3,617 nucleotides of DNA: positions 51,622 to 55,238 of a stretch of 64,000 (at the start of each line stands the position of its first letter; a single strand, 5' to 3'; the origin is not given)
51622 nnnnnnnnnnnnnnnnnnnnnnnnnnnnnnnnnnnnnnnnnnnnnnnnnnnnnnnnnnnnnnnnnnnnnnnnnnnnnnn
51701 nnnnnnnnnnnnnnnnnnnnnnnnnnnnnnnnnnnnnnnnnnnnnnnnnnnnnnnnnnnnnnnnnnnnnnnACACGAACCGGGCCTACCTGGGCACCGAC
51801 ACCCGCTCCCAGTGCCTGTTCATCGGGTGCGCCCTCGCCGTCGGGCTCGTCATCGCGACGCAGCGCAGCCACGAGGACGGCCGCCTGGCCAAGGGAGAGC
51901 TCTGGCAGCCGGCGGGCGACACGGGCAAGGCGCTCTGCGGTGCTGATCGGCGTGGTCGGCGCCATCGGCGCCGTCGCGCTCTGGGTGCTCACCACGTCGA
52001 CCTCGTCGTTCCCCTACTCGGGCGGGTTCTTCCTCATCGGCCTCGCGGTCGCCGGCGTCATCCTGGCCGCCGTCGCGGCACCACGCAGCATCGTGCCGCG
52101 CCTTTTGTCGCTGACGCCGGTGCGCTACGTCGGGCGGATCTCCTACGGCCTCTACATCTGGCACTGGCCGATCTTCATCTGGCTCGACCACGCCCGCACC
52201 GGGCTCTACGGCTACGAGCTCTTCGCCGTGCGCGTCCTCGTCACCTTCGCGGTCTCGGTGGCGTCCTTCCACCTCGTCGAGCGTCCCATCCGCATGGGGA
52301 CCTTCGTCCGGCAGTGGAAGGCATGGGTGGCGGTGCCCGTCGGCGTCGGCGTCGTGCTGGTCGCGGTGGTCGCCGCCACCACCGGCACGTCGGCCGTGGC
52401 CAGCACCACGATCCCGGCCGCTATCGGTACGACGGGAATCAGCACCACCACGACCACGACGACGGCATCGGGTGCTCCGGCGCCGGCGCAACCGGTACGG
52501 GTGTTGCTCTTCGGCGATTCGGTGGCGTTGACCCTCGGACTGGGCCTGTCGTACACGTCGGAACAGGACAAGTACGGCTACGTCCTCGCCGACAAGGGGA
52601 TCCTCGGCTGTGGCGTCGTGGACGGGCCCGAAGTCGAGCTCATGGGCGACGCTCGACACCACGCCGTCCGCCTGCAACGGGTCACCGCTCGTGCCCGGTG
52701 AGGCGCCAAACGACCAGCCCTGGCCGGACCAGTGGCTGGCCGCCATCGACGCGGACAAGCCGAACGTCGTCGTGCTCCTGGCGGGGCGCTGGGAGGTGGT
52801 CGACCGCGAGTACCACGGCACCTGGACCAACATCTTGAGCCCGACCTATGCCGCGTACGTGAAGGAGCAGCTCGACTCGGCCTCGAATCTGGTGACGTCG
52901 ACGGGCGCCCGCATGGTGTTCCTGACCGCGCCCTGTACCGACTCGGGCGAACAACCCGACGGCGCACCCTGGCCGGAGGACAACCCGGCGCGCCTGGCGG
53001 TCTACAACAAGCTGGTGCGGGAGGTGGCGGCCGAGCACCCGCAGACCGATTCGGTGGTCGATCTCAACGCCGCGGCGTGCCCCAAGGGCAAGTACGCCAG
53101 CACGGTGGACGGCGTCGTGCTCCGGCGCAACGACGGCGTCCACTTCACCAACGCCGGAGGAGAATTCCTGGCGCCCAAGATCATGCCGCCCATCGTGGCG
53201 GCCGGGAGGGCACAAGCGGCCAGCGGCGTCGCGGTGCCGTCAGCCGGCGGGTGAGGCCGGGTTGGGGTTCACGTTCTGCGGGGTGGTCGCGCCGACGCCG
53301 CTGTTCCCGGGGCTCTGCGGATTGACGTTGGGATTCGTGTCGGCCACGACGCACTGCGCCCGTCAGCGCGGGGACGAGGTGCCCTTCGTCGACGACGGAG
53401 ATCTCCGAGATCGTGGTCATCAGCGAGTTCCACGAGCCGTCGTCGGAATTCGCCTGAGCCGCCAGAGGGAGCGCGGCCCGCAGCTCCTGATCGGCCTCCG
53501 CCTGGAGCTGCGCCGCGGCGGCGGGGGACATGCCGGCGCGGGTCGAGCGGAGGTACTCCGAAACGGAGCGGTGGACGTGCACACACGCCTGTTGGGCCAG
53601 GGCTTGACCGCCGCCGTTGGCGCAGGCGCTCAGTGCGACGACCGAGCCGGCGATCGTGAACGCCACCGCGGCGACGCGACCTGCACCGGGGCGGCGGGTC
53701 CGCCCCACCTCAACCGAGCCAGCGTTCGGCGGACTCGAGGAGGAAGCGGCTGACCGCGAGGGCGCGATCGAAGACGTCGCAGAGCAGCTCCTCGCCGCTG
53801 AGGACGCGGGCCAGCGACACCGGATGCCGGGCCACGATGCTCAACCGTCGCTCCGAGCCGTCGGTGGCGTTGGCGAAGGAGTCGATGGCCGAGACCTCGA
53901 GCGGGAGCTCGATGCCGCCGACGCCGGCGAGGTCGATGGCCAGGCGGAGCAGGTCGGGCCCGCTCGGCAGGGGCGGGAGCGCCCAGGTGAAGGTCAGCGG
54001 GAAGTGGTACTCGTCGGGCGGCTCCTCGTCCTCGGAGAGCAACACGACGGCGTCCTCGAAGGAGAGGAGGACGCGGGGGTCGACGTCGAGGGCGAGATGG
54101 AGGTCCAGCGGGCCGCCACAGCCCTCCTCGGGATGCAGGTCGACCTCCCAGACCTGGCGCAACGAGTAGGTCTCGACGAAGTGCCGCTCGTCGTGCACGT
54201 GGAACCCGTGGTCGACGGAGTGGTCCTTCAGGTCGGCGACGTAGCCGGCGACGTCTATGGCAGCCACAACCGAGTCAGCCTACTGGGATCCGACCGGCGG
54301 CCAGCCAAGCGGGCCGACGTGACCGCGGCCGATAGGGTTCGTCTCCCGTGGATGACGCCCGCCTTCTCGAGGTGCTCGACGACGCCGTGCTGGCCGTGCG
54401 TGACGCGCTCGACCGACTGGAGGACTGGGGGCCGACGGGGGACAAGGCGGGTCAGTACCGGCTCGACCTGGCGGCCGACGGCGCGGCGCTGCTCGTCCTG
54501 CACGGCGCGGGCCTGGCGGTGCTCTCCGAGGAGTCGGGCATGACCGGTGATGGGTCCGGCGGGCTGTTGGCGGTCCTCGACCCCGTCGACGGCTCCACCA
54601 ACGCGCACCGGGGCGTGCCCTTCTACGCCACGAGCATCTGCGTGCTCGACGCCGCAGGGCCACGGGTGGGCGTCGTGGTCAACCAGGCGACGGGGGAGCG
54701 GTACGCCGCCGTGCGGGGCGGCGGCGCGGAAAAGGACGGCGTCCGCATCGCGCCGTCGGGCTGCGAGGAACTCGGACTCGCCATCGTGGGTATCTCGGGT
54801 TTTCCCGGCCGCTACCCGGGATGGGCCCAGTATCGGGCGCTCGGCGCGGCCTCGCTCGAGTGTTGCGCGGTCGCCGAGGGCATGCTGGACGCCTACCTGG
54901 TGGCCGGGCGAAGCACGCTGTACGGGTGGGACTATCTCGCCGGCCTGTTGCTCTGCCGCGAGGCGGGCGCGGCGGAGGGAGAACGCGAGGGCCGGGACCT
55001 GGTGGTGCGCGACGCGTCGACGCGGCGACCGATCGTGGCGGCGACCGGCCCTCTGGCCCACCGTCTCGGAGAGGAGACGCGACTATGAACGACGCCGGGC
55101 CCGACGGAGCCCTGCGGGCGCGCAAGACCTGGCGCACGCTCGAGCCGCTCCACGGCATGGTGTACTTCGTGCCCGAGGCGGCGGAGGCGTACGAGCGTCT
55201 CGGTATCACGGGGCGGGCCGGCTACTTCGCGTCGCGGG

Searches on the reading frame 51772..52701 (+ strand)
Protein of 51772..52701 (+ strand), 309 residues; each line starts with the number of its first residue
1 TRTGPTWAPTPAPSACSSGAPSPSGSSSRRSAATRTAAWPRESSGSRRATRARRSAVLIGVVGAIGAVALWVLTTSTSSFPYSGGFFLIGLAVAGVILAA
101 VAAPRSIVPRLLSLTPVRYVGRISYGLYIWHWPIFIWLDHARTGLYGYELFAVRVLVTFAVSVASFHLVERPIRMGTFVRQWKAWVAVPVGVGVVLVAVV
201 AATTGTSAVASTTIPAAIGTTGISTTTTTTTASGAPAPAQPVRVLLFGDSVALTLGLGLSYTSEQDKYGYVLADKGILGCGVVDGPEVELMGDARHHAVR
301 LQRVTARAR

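Call 48: search_protein_families(library=pfam, proteins=[window:51772-52701:+], max_evalue=0.001)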
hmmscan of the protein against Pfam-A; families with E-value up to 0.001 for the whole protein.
window:51772-52701:+ (309 aa): 1 family
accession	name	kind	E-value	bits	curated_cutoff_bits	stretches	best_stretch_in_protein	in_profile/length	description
PF01757.29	Acyl_transf_3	-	3.4e-06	26.8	31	1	50-164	204-301/326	Acyltransferase domain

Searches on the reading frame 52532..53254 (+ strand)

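Call 16: search_protein_families(library=pfam, proteins=[window:52532-53254:+], max_evalue=0.0001)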
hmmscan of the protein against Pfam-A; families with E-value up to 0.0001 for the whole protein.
window:52532-53254:+ (240 aa): 3 families
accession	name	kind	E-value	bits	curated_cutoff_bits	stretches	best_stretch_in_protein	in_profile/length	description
PF04311.20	DUF459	-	5.6e-13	49.1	27.2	1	64-218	47-195/197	Protein of unknown function (DUF459)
PF19040.6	SGNH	-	7.3e-09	36.1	27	1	60-218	74-247/248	SGNH domain (fused to AT3 domains)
PF13472.12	Lipase_GDSL_2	-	2.9e-06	28.3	32.9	1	46-209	39-175/178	GDSL-like Lipase/Acylhydrolase family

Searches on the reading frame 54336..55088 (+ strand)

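Call 48: search_protein_families(library=pfam, proteins=[window:54336-55088:+], max_evalue=0.001)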
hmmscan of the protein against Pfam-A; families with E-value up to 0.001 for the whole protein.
window:54336-55088:+ (250 aa): 1 family
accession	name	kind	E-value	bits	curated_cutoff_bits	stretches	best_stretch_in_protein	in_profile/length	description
PF00459.30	Inositol_P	-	1.6e-25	90.5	27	1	61-238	65-256/271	Inositol monophosphatase family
